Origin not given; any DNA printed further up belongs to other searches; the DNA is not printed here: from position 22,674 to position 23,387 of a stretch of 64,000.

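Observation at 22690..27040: Autotransporter adhesin plus LuxR-family regulator occupy the P1 restriction-modification slot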

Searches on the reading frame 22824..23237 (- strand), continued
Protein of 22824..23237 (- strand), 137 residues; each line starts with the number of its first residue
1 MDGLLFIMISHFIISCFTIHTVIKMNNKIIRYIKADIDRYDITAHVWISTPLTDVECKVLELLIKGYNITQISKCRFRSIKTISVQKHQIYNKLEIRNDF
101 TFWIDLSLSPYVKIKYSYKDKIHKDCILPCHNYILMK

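Call 37: get_annotated_region(hit=H103, flank=8000)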
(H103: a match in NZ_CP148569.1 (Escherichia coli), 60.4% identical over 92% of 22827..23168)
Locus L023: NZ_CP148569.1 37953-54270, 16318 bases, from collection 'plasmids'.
description: Escherichia coli strain Z1322MEC0001 plasmid pZ1322MEC0001-2, complete sequence
organism: Escherichia coli (NCBI taxid 562)
taxonomy: Bacteria; Pseudomonadota; Gammaproteobacteria; Enterobacterales; Enterobacteriaceae; Escherichia; Escherichia coli
host: -; source: Mammal,single cell; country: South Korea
typing (MOB-suite, as given by PLSDB): conjugative; replicon IncFIA,IncFIB,IncFII; relaxase MOBF; mating-pair formation MPF_F
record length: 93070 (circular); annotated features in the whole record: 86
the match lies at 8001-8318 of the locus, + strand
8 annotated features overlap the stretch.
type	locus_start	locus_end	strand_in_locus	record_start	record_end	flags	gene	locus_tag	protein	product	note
CDS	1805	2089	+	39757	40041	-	-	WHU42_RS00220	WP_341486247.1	ribbon-helix-helix domain-containing protein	-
CDS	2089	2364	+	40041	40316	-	-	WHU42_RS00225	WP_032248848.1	type II toxin-antitoxin system RelE/ParE family toxin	GO:0030541 - plasmid partitioning [Evidence IEA]; GO:0051290 - protein heterotetramerization [Evidence IEA]; GO:0009432 ...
CDS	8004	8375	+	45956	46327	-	-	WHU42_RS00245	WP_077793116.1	LuxR C-terminal-related transcriptional regulator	GO:0006355 - regulation of DNA-templated transcription [Evidence IEA]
CDS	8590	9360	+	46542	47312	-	-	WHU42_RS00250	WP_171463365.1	EAL domain-containing protein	-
CDS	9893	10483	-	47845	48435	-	-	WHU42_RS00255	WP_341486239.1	recombinase family protein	GO:0006310 - DNA recombination [Evidence IEA]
CDS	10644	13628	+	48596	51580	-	-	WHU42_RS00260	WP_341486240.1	Tn3 family transposase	-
CDS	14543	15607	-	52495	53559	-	-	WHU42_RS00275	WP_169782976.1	HAMP domain-containing histidine kinase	-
CDS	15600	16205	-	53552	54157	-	-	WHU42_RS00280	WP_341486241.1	hypothetical protein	-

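Call 50: search_protein_families(library=padloc, proteins=[window:22827-23168:-], max_evalue=0.01)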
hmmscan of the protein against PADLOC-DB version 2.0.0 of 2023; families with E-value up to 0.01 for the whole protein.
window:22827-23168:- (114 aa): 1 family
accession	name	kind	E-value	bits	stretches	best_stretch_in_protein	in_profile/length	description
PDLC01851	CARF3--CARF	-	7.4e-05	20.3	1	21-72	202-253/279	-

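Call 51: search_protein_families(library=phrogs, proteins=[window:22827-23168:-], max_evalue=0.001)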
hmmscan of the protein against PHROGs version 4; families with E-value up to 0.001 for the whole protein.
window:22827-23168:- (114 aa): 0 families

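Call 74: get_annotated_region(hit=H104, flank=7000)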
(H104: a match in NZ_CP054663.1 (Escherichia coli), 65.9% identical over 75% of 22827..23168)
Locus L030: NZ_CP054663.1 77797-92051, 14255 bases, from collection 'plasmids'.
description: Escherichia coli strain IGC_RcoliRes_1.1 plasmid unnamed1, complete sequence
organism: Escherichia coli (NCBI taxid 562)
taxonomy: Bacteria; Pseudomonadota; Gammaproteobacteria; Enterobacterales; Enterobacteriaceae; Escherichia; Escherichia coli
host: -; source: Mus musculus (G2 mouse),whole organism; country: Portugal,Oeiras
typing (MOB-suite, as given by PLSDB): conjugative; replicon IncFIA,IncFIB,IncFIC; relaxase MOBF; mating-pair formation MPF_F
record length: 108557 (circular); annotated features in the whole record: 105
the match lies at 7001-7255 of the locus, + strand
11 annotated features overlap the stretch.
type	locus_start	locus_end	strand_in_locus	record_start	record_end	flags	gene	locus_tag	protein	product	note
CDS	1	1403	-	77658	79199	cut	istA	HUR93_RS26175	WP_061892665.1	IS21-like element ISEc12 family transposase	GO:0006313 - DNA transposition [Evidence IEA]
CDS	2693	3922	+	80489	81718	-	-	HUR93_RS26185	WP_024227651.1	autotransporter strand-loop-strand O-heptosyltransferase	-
CDS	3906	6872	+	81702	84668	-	-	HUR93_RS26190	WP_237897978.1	autotransporter outer membrane beta-barrel domain-containing protein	GO:0046819 - protein secretion by the type V secretion system [Evidence IEA]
CDS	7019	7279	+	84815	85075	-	-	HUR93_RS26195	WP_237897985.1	helix-turn-helix transcriptional regulator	GO:0006355 - regulation of DNA-templated transcription [Evidence IEA]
CDS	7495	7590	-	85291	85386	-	-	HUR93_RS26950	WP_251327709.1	AraC family transcriptional regulator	GO:0006355 - regulation of DNA-templated transcription [Evidence IEA]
CDS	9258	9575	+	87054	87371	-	-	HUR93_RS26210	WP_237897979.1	adhesin biosynthesis transcription regulatory family protein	-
CDS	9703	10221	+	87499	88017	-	-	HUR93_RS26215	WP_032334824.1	fimbrial protein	-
CDS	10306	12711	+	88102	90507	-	pefC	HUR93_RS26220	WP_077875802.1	PefC/AfrB family outer membrane usher protein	-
CDS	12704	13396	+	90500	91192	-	-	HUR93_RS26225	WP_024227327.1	fimbrial chaperone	-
CDS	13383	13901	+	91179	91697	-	-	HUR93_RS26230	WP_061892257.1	fimbrial protein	-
CDS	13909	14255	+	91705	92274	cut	-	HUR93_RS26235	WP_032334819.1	hypothetical protein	-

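Call 75: get_annotated_region(hit=H105, flank=7000)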
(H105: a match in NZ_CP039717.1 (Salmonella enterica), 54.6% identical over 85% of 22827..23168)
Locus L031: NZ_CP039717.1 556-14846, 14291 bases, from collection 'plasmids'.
description: Salmonella enterica subsp. enterica serovar 1,4,[5],12:i:- strain PNCS000211 plasmid p10-3184.1, complete sequence
organism: Salmonella enterica (NCBI taxid 2583588)
taxonomy: Bacteria; Pseudomonadota; Gammaproteobacteria; Enterobacterales; Enterobacteriaceae; Salmonella; Salmonella enterica
host: -; source: Homo sapiens; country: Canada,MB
typing (MOB-suite, as given by PLSDB): conjugative; replicon IncHI1B; relaxase MOBH; mating-pair formation MPF_F
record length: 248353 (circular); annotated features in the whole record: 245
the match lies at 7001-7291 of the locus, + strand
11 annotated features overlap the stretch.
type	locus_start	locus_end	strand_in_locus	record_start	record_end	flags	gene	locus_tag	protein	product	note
CDS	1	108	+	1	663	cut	-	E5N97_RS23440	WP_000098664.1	tyrosine-type DNA invertase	-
CDS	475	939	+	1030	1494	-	-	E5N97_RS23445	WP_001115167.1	CaiF/GrlA family transcriptional regulator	GO:0006351 - DNA-templated transcription [Evidence IEA]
CDS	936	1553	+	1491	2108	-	-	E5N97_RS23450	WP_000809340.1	LuxR C-terminal-related transcriptional regulator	GO:0006355 - regulation of DNA-templated transcription [Evidence IEA]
CDS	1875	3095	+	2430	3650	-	-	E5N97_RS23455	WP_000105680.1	autotransporter strand-loop-strand O-heptosyltransferase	-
CDS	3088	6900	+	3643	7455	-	tibA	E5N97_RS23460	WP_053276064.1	autotransporter adhesin/invasin glycoprotein TibA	-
CDS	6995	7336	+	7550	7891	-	-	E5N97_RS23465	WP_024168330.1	helix-turn-helix transcriptional regulator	GO:0006355 - regulation of DNA-templated transcription [Evidence IEA]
CDS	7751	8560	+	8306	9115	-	-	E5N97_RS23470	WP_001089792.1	EAL domain-containing protein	-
CDS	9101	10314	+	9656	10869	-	-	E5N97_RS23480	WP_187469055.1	IS3 family transposase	-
CDS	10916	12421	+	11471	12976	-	-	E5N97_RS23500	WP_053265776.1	SAVED domain-containing protein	-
CDS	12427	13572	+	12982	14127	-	-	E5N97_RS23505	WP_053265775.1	hypothetical protein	-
CDS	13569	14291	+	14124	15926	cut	-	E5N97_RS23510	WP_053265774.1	ThiF family adenylyltransferase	-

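Call 76: get_annotated_region(hit=H106, flank=7000)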
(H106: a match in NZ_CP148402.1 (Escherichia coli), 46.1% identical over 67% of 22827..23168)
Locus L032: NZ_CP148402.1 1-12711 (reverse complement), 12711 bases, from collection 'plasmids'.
description: Escherichia coli strain Z1323CEC0019 plasmid pZ1323CEC0019-2, complete sequence
organism: Escherichia coli (NCBI taxid 562)
taxonomy: Bacteria; Pseudomonadota; Gammaproteobacteria; Enterobacterales; Enterobacteriaceae; Escherichia; Escherichia coli
host: -; source: Chicken,single cell; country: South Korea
typing (MOB-suite, as given by PLSDB): conjugative; replicon IncFIA,IncFIB,IncFIC; relaxase MOBF,MOBP; mating-pair formation MPF_F
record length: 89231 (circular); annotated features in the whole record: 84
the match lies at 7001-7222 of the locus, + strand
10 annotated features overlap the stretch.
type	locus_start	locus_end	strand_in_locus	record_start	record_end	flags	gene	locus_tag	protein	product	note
CDS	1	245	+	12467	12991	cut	-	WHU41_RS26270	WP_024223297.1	fimbrial protein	GO:0007155 - cell adhesion [Evidence IEA]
CDS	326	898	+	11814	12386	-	-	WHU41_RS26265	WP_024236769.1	fimbrial protein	GO:0007155 - cell adhesion [Evidence IEA]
CDS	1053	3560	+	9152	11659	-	-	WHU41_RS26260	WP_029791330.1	fimbria/pilus outer membrane usher protein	GO:0009297 - pilus assembly [Evidence IEA]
CDS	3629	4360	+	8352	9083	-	-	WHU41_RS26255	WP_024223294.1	fimbria/pilus periplasmic chaperone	GO:0071555 - cell wall organization [Evidence IEA]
CDS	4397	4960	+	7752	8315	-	-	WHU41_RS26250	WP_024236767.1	pilus-assembly fibrillin subunit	-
CDS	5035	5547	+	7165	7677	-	-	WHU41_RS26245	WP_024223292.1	fimbrial protein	GO:0007155 - cell adhesion [Evidence IEA]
CDS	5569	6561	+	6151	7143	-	-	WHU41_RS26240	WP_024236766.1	hypothetical protein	-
CDS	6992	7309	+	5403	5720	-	-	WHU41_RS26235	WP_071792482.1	helix-turn-helix transcriptional regulator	GO:0006355 - regulation of DNA-templated transcription [Evidence IEA]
CDS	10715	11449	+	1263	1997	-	-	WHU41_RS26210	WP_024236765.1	tyrosine-type recombinase/integrase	GO:0015074 - DNA integration [Evidence IEA]; GO:0006310 - DNA recombination [Evidence IEA]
CDS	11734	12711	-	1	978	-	-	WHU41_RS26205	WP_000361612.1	RepB family plasmid replication initiator protein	GO:0006270 - DNA replication initiation [Evidence IEA]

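Call 77: get_annotated_region(hit=H109, flank=7000)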
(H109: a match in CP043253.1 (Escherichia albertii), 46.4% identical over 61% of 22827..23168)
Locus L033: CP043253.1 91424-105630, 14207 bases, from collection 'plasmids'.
description: Escherichia albertii strain RM15113 plasmid p1RM15113, complete sequence
organism: Escherichia albertii (NCBI taxid 208962)
taxonomy: Bacteria; Pseudomonadota; Gammaproteobacteria; Enterobacterales; Enterobacteriaceae; Escherichia; Escherichia albertii
host: -; source: Oregon Junco,genomic DNA,cloacal swab; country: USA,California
typing (MOB-suite, as given by PLSDB): conjugative; replicon IncFIA,IncFIB; relaxase MOBF; mating-pair formation MPF_F
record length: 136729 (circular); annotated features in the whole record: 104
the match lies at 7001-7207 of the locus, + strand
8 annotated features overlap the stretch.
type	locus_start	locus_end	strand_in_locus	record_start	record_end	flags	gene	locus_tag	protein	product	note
CDS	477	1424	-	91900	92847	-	-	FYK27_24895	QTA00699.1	DUF535 domain-containing protein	-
CDS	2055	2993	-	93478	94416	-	lpxM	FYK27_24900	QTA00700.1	lauroyl-Kdo(2)-lipid IV(A) myristoyltransferase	-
CDS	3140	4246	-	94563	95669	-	-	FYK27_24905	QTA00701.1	glycosyltransferase family 4 protein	-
CDS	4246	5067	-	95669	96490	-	-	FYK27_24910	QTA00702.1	polysaccharide deacetylase family protein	-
CDS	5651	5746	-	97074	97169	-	-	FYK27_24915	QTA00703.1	transcriptional regulator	-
CDS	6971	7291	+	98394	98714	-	-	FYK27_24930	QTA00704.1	helix-turn-helix transcriptional regulator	-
CDS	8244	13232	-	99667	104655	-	-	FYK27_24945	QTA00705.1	LysM peptidoglycan-binding domain-containing protein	-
CDS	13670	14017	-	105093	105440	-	-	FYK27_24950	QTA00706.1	hypothetical protein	-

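Call 99: find_encoding_contigs(protein=window:22824-23237:-, flank=6000, max_places=10)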
Protein window:22824-23237:- (137 aa): 24 contigs read that carry it; 10 places shown.
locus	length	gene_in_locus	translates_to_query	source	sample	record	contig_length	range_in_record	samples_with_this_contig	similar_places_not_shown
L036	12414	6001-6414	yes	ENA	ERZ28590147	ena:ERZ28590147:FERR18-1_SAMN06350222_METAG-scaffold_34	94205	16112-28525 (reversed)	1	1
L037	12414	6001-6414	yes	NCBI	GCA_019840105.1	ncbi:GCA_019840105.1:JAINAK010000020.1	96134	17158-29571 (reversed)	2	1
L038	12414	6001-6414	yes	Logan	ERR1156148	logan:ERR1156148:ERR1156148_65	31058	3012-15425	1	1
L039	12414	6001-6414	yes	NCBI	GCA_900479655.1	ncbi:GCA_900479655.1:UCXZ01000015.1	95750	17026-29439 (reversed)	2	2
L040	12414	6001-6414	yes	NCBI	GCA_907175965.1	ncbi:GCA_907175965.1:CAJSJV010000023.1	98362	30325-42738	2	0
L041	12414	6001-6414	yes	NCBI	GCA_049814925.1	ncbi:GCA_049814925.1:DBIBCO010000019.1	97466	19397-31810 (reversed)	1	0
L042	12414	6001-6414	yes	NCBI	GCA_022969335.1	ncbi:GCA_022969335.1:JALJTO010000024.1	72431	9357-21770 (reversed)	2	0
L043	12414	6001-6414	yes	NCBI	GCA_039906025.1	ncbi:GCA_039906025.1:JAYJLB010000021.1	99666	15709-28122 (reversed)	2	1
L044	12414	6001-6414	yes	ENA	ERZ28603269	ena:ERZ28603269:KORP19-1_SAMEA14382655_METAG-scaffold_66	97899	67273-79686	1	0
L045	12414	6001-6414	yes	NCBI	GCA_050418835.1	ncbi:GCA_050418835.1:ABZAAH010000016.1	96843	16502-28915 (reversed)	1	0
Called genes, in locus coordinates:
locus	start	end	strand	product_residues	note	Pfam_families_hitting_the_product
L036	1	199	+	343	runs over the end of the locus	PF00589:Phage_integrase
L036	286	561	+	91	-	-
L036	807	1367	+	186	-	PF16786:RecA_dep_nuc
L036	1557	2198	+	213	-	-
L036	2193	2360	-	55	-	-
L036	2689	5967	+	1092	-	PF18883:AC_1, PF03797:Autotransporter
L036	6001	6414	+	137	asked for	PF00196:GerE (weak)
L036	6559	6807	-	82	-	-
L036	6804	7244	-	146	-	-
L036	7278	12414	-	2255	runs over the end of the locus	PF02384:N6_Mtase (weak), PF07669:Eco57I (weak), PF00176:SNF2-rel_dom (faint), PF04851:ResIII (faint), PF28555:Helicase_dom (weak), PF00271:Helicase_C (weak)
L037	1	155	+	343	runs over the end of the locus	PF00589:Phage_integrase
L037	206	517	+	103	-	-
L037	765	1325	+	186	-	PF16786:RecA_dep_nuc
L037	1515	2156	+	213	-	-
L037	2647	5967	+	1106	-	PF18883:AC_1, PF05887:Trypan_PARP (weak), PF03797:Autotransporter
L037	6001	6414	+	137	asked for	PF00196:GerE (weak)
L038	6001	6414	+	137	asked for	PF00196:GerE (weak)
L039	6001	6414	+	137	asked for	PF00196:GerE (weak)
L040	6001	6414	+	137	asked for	PF00196:GerE (weak)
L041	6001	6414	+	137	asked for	PF00196:GerE (weak)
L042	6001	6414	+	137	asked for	PF00196:GerE (weak)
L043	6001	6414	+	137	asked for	PF00196:GerE (weak)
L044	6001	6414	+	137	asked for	PF00196:GerE (weak)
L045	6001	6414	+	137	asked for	PF00196:GerE (weak)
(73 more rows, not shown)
